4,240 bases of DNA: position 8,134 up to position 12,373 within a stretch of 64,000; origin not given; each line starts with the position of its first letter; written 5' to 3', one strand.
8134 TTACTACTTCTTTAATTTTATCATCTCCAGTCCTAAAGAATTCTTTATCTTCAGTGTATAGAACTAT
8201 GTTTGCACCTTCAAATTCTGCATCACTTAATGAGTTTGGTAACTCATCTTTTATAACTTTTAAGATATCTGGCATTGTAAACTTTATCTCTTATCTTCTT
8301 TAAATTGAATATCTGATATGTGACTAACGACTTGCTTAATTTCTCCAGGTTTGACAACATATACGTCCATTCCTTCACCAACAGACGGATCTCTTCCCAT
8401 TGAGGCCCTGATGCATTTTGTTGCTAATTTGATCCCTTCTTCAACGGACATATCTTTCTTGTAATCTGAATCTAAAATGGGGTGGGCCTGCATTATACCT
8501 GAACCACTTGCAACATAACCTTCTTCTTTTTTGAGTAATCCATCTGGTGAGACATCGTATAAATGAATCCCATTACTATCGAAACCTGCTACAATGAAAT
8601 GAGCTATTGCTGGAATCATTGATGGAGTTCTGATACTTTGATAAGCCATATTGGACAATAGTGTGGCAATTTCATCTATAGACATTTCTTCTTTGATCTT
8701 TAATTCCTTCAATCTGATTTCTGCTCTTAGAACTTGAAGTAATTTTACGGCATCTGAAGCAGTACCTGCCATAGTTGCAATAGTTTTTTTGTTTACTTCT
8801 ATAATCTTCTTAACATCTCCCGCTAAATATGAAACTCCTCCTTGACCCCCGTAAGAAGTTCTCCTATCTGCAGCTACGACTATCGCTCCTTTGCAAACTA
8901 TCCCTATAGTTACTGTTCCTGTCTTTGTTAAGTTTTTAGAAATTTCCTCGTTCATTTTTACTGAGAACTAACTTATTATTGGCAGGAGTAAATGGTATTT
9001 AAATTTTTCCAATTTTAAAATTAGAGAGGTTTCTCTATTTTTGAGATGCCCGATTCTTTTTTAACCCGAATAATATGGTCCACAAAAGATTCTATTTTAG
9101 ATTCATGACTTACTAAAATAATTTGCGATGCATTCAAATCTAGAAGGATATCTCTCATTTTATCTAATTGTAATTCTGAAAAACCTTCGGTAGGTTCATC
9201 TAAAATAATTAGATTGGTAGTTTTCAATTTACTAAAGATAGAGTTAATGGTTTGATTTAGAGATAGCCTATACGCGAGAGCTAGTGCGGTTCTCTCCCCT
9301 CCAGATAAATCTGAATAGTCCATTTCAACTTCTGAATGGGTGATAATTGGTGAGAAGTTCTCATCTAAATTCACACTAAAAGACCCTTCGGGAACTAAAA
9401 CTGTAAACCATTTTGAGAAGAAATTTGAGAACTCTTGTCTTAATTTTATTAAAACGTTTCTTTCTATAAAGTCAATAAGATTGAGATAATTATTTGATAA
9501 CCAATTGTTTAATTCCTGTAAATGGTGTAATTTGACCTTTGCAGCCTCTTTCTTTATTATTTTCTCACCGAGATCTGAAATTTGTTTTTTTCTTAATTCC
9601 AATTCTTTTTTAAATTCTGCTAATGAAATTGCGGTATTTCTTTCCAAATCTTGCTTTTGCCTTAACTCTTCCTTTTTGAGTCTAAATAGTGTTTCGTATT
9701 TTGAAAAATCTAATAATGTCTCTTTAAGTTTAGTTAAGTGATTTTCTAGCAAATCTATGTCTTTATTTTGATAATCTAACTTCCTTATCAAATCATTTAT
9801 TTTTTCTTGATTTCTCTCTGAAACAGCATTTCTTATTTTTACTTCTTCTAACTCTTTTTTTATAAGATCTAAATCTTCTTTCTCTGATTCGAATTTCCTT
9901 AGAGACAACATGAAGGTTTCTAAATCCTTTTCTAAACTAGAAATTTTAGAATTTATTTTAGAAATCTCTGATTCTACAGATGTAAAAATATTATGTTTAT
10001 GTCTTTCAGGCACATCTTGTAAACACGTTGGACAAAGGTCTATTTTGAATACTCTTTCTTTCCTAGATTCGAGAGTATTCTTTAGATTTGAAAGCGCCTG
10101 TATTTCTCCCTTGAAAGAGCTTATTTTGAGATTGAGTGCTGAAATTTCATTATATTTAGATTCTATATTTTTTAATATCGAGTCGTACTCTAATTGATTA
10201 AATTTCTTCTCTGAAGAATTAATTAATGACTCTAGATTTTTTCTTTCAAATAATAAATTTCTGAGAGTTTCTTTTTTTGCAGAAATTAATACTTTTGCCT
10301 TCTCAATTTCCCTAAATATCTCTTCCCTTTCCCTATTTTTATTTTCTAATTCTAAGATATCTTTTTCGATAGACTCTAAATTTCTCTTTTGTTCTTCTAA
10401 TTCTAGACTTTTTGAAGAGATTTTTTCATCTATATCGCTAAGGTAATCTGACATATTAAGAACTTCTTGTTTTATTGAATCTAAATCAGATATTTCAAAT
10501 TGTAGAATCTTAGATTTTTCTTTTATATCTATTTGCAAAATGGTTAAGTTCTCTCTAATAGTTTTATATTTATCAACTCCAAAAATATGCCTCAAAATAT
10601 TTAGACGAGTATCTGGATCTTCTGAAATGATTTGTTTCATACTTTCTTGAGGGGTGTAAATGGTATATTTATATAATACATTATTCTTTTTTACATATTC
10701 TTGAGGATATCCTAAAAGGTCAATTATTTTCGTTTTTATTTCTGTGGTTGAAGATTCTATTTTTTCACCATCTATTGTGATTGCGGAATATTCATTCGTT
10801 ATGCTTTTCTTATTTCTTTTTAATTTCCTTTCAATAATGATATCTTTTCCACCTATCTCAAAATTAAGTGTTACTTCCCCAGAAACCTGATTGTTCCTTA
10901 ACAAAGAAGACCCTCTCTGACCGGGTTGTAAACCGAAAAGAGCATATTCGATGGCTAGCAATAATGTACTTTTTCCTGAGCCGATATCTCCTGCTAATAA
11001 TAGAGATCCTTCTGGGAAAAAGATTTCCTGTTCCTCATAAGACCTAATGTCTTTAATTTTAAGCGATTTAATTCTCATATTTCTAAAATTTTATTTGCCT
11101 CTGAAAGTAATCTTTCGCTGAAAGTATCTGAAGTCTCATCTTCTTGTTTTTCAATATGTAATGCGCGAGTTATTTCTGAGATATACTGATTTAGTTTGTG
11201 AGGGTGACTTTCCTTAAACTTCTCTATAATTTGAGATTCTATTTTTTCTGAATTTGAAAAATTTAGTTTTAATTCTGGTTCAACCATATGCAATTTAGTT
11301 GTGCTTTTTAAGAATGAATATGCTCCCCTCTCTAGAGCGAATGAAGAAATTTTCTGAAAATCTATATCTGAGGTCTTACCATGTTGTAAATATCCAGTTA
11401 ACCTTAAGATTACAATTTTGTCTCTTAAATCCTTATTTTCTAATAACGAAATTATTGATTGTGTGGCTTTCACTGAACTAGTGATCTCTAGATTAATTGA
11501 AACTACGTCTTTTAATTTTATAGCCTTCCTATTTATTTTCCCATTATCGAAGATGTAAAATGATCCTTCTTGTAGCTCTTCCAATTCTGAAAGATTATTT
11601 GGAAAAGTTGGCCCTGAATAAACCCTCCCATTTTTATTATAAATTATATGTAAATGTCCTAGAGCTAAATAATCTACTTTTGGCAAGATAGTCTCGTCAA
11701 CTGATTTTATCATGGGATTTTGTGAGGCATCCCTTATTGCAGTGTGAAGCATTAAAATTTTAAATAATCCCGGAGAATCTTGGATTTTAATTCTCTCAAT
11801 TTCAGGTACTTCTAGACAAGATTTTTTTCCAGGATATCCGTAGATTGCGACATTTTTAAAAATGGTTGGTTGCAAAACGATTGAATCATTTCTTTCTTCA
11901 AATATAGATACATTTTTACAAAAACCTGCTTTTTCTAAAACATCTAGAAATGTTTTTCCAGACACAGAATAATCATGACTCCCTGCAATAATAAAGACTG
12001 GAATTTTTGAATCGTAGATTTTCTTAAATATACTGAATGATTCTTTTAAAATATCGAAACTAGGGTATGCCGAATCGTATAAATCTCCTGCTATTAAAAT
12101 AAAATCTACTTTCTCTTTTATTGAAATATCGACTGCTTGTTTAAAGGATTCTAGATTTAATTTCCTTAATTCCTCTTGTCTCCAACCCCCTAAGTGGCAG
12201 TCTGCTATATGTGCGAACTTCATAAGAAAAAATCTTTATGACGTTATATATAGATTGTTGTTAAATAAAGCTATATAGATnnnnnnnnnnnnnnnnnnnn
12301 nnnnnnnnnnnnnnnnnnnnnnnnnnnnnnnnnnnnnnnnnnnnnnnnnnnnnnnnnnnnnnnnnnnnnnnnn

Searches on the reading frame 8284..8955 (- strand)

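Call 37: search_protein_families(library=pfam, proteins=[window:8284-8955:-], max_evalue=0.0001)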
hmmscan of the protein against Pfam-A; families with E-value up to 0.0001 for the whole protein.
window:8284-8955:- (223 aa): 1 family
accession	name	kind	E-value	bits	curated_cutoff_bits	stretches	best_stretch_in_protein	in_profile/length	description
PF00227.31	Proteasome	-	4.7e-42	144.2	22.4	1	11-201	2-189/189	Proteasome subunit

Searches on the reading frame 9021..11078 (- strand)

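Call 37: search_protein_families(library=pfam, proteins=[window:9021-11078:-], max_evalue=0.0001)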
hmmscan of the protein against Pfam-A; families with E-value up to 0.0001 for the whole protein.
window:9021-11078:- (685 aa): 3 families
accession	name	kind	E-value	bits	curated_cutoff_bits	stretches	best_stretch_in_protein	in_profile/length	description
PF13476.12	AAA_23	-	1e-13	52.8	27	1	5-246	1-198/201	AAA domain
PF02463.25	SMC_N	-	1.1e-09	38.5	40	1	3-679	2-219/220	RecF/RecN/SMC N terminal domain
PF13555.12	AAA_29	-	1.7e-05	24.9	27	1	7-49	5-48/61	P-loop containing region of AAA domain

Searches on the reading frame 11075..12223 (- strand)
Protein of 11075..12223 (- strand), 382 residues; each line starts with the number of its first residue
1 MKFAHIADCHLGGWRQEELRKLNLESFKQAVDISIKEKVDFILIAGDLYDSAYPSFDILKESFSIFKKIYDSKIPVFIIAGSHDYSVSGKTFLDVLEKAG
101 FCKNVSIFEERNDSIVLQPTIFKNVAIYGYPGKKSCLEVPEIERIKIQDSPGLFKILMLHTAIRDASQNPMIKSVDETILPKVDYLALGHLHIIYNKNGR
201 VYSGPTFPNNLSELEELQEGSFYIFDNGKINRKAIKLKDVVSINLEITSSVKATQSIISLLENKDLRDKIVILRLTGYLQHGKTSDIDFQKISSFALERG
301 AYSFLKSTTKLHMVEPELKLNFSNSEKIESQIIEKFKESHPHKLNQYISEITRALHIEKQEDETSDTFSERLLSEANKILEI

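Call 24: search_protein_families(library=pfam, proteins=[window:11075-12223:-], max_evalue=0.001)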
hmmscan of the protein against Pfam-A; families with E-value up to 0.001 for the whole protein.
window:11075-12223:- (382 aa): 2 families
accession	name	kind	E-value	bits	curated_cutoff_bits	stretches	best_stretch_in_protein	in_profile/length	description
PF00149.33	Metallophos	-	5.5e-13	50.2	21.5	1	1-192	1-189/191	Calcineurin-like phosphoesterase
PF12850.12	Metallophos_2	-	4.3e-06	27.2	27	1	1-197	1-122/154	Calcineurin-like phosphoesterase superfamily domain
